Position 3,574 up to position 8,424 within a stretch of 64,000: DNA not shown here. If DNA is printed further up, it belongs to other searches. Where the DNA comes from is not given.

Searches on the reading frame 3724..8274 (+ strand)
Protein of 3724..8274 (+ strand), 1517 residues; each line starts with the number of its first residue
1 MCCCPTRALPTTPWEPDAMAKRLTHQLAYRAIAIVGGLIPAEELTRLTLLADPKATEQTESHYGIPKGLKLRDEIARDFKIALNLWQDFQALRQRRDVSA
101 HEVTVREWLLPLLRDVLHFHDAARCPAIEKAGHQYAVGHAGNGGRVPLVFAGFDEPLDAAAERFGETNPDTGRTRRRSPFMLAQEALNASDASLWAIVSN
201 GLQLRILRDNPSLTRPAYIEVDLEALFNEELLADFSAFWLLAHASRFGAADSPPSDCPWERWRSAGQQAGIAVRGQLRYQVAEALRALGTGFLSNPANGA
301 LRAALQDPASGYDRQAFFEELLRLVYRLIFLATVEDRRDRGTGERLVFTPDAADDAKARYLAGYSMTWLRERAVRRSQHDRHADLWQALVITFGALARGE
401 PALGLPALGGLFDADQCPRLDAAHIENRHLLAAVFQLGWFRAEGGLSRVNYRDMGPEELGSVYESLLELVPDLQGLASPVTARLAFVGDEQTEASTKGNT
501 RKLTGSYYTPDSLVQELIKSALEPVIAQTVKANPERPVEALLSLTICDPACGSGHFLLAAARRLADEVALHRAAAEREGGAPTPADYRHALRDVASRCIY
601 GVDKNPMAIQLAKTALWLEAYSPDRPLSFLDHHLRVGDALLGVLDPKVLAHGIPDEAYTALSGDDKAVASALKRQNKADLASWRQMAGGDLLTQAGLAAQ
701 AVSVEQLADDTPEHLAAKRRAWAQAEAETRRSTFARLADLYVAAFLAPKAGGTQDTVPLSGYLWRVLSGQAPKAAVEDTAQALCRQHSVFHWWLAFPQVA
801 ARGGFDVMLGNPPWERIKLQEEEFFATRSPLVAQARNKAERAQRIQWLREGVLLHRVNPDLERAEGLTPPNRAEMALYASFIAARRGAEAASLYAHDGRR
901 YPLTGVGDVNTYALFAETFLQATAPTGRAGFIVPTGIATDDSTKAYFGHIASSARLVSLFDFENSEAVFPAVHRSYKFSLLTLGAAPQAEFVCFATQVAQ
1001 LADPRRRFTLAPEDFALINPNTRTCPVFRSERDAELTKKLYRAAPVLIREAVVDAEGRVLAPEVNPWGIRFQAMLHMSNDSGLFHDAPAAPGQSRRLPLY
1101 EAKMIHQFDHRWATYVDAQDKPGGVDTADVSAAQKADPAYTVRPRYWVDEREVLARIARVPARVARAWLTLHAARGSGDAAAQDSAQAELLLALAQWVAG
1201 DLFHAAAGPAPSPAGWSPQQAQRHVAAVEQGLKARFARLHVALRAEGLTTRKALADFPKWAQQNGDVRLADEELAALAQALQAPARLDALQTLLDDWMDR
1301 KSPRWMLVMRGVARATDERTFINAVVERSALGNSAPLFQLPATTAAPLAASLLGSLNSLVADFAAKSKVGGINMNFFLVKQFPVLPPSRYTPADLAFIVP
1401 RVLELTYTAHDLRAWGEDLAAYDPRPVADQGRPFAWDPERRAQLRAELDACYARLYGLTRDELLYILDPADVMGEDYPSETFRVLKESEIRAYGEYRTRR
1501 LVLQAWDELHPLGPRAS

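Call 5: search_protein_families(library=pfam, proteins=[window:3724-8274:+], max_evalue=0.01)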
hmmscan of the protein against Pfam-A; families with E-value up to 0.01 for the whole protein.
window:3724-8274:+ (1517 aa): 4 families
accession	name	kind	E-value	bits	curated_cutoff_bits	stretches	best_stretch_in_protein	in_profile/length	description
PF07669.17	Eco57I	-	8.9e-18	65.4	25.3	2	598-823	2-93/171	Eco57I restriction-modification methylase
PF02384.22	N6_Mtase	-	1.2e-07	31.8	20.4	1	499-618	20-99/311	N-6 DNA Methylase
PF20473.4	MmeI_Mtase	-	7.1e-07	29.1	27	1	540-624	17-90/259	MmeI, DNA-methyltransferase domain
PF01170.24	UPF0020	-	0.0016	18.6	22.3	1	545-614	31-94/197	RMKL-like, methyltransferase domain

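Call 6: search_protein_families(library=padloc, proteins=[window:3724-8274:+], max_evalue=0.01)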
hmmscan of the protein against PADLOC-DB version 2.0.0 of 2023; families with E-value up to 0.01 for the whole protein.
window:3724-8274:+ (1517 aa): 47 families (the best 25 are shown)
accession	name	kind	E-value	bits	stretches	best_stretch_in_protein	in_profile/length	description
PDLC02643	DrmMI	-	1.3e-69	233.2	2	494-815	545-879/1347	DrmMI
PDLC02638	DrmMI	-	1.7e-51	173.4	2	496-838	546-909/935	DrmMI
PDLC03613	REase_MTase_IIG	-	3.6e-36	122.3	4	899-1116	817-1021/1250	Type IIG restriction enzyme-methyltransferase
PDLC03622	REase_MTase_IIG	-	3.6e-35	118.7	4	592-644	593-645/1524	Type IIG restriction enzyme-methyltransferase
PDLC02639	DrmMI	-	9.6e-32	108.1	1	501-747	247-472/803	DrmMI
PDLC03618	REase_MTase_IIG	-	2.7e-29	99.2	2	495-643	540-713/1429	Type IIG restriction enzyme-methyltransferase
PDLC02644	DrmMI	-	6.9e-29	98.4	2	495-643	56-229/988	DrmMI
PDLC02645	DrmMI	-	2.1e-28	97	1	496-650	541-720/772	DrmMI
PDLC03620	REase_MTase_IIG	-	4.3e-28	95.5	3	592-644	675-727/1378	Type IIG restriction enzyme-methyltransferase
PDLC03611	REase_MTase_IIG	-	1.3e-24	83.8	2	500-643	513-654/1532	Type IIG restriction enzyme-methyltransferase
PDLC02646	DrmMI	-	1.2e-23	81.2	2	560-751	2-199/792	DrmMI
PDLC03629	REase_MTase_IIG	-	2e-23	80.2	2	541-643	433-536/1182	Type IIG restriction enzyme-methyltransferase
PDLC03614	REase_MTase_IIG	-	2.2e-19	66.6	2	497-643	521-681/1584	Type IIG restriction enzyme-methyltransferase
PDLC03609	REase_MTase_IIG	-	4.1e-18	62.6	2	540-651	433-540/1066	Type IIG restriction enzyme-methyltransferase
PDLC03604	REase_MTase_IIG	-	3e-16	56.7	2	495-619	348-471/1011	Type IIG restriction enzyme-methyltransferase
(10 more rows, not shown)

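Call 71: search_dna_similar(query=window:3778-8274:+, collection=plasmids, mode=protein, max_rows=40, rows=best, max_evalue=1e-30)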
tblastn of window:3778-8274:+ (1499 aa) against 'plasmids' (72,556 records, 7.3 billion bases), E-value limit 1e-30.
Records with a match: 88; places in all: 91; records where one place covers at least 80% of the query: 26.
Best place of each record, by identity: <60% 88.
By first word of the organism name: Deinococcus 16; Thermus 11; Planktothrix 6; Nostoc 5; Sinorhizobium 4; Acinetobacter 3; Chroococcidiopsis 3; Acidithiobacillus 2; Mesorhizobium 2; Rhizobium 2; and 32 more.
By predicted mobility (MOB-suite, as given by PLSDB): non-mobilizable 49; mobilizable 23; conjugative 16.
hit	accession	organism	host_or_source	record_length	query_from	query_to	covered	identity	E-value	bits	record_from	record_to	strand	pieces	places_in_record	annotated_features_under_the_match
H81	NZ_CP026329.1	Acidithiobacillus caldus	pure culture,spring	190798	7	1491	89%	50.0%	0e+0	1129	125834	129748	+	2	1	N-6 DNA methylase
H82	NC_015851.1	Acidithiobacillus caldus SM-1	-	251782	7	1491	89%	50.0%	0e+0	1126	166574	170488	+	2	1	N-6 DNA methylase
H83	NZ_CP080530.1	Mesorhizobium sp. AR02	Oxytropis sp.,Cell culture,root nodule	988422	1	1491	90%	45.7%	0e+0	1018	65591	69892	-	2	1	N-6 DNA methylase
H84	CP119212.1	Acinetobacter soli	Homo sapiens,blood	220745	13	1491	87%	46.2%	0e+0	1054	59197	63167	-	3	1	N-6 DNA methylase | hypothetical protein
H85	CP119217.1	Acinetobacter soli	Homo sapiens,blood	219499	13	1491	87%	46.2%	0e+0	1054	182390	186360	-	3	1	N-6 DNA methylase | hypothetical protein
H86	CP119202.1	Acinetobacter soli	Homo sapiens,blood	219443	13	1491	87%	46.2%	0e+0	1061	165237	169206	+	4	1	N-6 DNA methylase | hypothetical protein (x2)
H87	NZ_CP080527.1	Mesorhizobium sp. AR07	Oxytropis sp.,Cell culture,root nodule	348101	1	1491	90%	44.6%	0e+0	968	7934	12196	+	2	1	N-6 DNA methylase | DEAD/DEAH box helicase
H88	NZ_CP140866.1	Rhizobium leguminosarum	Trifolium pratense,whole organism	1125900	1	1491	90%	43.9%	0e+0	988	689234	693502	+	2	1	record has no annotation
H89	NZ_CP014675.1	Kozakia baliensis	palm brown sugar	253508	1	1497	90%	43.6%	0e+0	928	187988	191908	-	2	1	N-6 DNA methylase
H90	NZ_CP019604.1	Croceicoccus marinus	-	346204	1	1497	90%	43.4%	0e+0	933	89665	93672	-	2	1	N-6 DNA methylase | DEAD/DEAH box helicase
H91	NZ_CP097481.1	Chroococcidiopsis sp. CCNUC1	cell culture,soil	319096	10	1491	89%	42.3%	0e+0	890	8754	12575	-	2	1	N-6 DNA methylase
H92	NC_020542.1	Sphingomonas sp. MM-1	-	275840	8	1497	89%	42.2%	0e+0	905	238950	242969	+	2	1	N-6 DNA methylase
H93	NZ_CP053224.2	Sphingobium sp. RSMS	whole organism,Storage tank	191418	8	1497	89%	42.2%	0e+0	905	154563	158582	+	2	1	N-6 DNA methylase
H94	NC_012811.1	Methylorubrum extorquens AM1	-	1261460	2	1491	89%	41.9%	0e+0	878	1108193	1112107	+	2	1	none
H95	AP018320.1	Nostoc sp. HK-01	-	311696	5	1491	89%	41.4%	0e+0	888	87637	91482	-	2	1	putative type II DNA modification enzyme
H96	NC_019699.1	Chroococcidiopsis thermalis PCC 7203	-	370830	13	1491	89%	41.2%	0e+0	823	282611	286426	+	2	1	N-6 DNA methylase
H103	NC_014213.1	Allomeiothermus silvanus DSM 9946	hot spring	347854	11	1491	89%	37.3%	5e-153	692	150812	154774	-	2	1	DNA methyltransferase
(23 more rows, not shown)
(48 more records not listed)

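Call 72: get_annotated_region(hit=H89, flank=9000)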
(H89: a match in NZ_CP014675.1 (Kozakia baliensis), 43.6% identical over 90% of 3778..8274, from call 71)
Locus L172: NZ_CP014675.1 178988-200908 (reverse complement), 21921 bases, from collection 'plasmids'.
description: Kozakia baliensis strain DSM 14400 plasmid pKB14400_1, complete sequence
organism: Kozakia baliensis (NCBI taxid 153496)
taxonomy: Bacteria; Pseudomonadota; Alphaproteobacteria; Rhodospirillales; Acetobacteraceae; Kozakia; Kozakia baliensis
host: -; source: palm brown sugar; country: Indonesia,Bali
typing (MOB-suite, as given by PLSDB): mobilizable; replicon rep_cluster_1513; relaxase MOBF
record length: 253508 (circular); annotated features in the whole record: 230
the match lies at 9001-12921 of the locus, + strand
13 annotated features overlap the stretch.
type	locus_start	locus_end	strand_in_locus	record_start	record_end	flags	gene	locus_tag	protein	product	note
CDS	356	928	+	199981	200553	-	-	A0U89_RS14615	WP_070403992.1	recombinase family protein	GO:0006310 - DNA recombination [Evidence IEA]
CDS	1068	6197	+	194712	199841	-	-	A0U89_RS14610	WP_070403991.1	DEAD/DEAH box helicase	-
CDS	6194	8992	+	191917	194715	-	-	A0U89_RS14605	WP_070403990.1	DEAD/DEAH box helicase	-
CDS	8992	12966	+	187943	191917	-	-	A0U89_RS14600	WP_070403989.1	N-6 DNA methylase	GO:0006306 - DNA methylation [Evidence IEA]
CDS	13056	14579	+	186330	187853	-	istA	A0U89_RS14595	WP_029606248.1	IS21 family transposase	-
CDS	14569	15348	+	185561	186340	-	istB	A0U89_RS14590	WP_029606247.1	IS21-like element helper ATPase IstB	-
CDS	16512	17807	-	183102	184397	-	-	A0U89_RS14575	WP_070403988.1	arsenic transporter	GO:0046685 - response to arsenic-containing substance [Evidence IEA]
CDS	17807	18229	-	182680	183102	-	arsC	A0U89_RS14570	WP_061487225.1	arsenate reductase (glutaredoxin)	GO:0046685 - response to arsenic-containing substance [Evidence IEA]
CDS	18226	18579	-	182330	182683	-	-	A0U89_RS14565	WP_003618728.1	metalloregulator ArsR/SmtB family transcription factor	GO:0006355 - regulation of DNA-templated transcription [Evidence IEA]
CDS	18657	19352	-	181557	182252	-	-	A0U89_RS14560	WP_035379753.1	VIT family protein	-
CDS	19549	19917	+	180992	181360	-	-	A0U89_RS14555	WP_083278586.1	cytochrome b/b6 domain-containing protein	-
CDS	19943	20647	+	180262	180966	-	-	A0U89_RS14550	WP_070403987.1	IS6 family transposase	-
CDS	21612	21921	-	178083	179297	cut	-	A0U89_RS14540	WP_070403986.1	glutathione-independent formaldehyde dehydrogenase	-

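Call 73: get_annotated_region(hit=H96, flank=9000)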
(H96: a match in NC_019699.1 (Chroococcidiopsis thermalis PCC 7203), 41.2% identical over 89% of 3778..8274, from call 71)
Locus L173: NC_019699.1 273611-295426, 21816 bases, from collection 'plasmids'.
description: Chroococcidiopsis thermalis PCC 7203 plasmid pCHRO.01, complete sequence
organism: Chroococcidiopsis thermalis PCC 7203 (NCBI taxid 251229)
taxonomy: Bacteria; Cyanobacteriota; Cyanophyceae; Chroococcidiopsidales; Chroococcidiopsidaceae; Chroococcidiopsis; Chroococcidiopsis thermalis; Chroococcidiopsis thermalis PCC 7203
host: -; source: -; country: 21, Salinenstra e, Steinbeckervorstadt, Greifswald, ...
typing (MOB-suite, as given by PLSDB): conjugative; relaxase MOBP; mating-pair formation MPF_T
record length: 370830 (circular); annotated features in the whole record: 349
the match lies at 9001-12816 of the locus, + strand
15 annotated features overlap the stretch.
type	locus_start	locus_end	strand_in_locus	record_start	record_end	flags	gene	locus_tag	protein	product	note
CDS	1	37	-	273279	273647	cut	-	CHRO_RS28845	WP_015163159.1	helix-turn-helix transcriptional regulator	-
CDS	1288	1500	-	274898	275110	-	-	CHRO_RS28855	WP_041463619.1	hypothetical protein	-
CDS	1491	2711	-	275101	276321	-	-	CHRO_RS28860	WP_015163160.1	hypothetical protein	-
CDS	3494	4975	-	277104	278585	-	-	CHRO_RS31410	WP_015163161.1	GUN4 domain-containing protein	-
CDS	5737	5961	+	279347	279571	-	-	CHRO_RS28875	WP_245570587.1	helix-turn-helix transcriptional regulator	-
CDS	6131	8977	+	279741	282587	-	-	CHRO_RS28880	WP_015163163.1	helicase-related protein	-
CDS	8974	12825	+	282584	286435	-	-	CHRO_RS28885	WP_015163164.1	N-6 DNA methylase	GO:0006306 - DNA methylation [Evidence IEA]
CDS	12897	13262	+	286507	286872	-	-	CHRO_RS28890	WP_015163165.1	DUF2513 domain-containing protein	-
CDS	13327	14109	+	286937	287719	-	-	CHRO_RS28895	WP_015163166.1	Rpn family recombination-promoting nuclease/putative transposase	-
CDS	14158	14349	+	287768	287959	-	-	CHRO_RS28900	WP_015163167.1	hypothetical protein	-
CDS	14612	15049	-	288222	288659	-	-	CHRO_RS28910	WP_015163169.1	PIN domain-containing protein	-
CDS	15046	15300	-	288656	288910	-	-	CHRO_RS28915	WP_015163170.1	AbrB/MazE/SpoVT family DNA-binding domain-containing protein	-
CDS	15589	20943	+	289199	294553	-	-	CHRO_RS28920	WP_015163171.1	DEAD/DEAH box helicase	-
CDS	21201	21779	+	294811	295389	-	-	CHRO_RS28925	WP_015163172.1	Mov34/MPN/PAD-1 family protein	-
CDS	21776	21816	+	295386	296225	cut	-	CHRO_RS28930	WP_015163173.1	ThiF family adenylyltransferase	-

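Call 74: get_annotated_region(hit=H103, flank=9000)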
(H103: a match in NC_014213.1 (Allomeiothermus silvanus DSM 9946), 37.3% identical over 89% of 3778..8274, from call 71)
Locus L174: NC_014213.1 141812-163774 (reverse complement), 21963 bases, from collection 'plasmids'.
description: Allomeiothermus silvanus DSM 9946 plasmid pMESIL01, complete sequence
organism: Allomeiothermus silvanus DSM 9946 (NCBI taxid 526227)
taxonomy: Bacteria; Deinococcota; Deinococci; Thermales; Thermaceae; Allomeiothermus; Allomeiothermus silvanus; Allomeiothermus silvanus DSM 9946
host: -; source: hot spring; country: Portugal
typing (MOB-suite, as given by PLSDB): non-mobilizable; replicon rep_cluster_1013
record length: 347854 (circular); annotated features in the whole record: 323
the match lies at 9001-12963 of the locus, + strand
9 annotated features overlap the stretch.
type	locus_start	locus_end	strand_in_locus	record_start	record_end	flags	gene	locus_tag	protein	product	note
CDS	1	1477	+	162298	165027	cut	-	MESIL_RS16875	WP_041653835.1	tubulin-like doman-containing protein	-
CDS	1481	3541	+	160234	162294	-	-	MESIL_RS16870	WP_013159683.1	hypothetical protein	-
CDS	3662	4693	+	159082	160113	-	-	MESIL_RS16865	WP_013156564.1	IS701-like element ISMesi2 family transposase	GO:0006313 - DNA transposition [Evidence IEA]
CDS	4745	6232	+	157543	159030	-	brxL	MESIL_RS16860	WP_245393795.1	BREX system Lon protease-like protein BrxL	GO:0030163 - protein catabolic process [Evidence IEA]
CDS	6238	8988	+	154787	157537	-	-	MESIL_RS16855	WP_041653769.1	helicase-related protein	-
CDS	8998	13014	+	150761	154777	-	-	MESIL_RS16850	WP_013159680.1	DNA methyltransferase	-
CDS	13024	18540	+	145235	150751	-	-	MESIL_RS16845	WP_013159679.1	DEAD/DEAH box helicase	-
CDS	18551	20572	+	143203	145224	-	-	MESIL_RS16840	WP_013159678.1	3'-5' exonuclease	-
CDS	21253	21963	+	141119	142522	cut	-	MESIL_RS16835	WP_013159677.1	replication initiator protein A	-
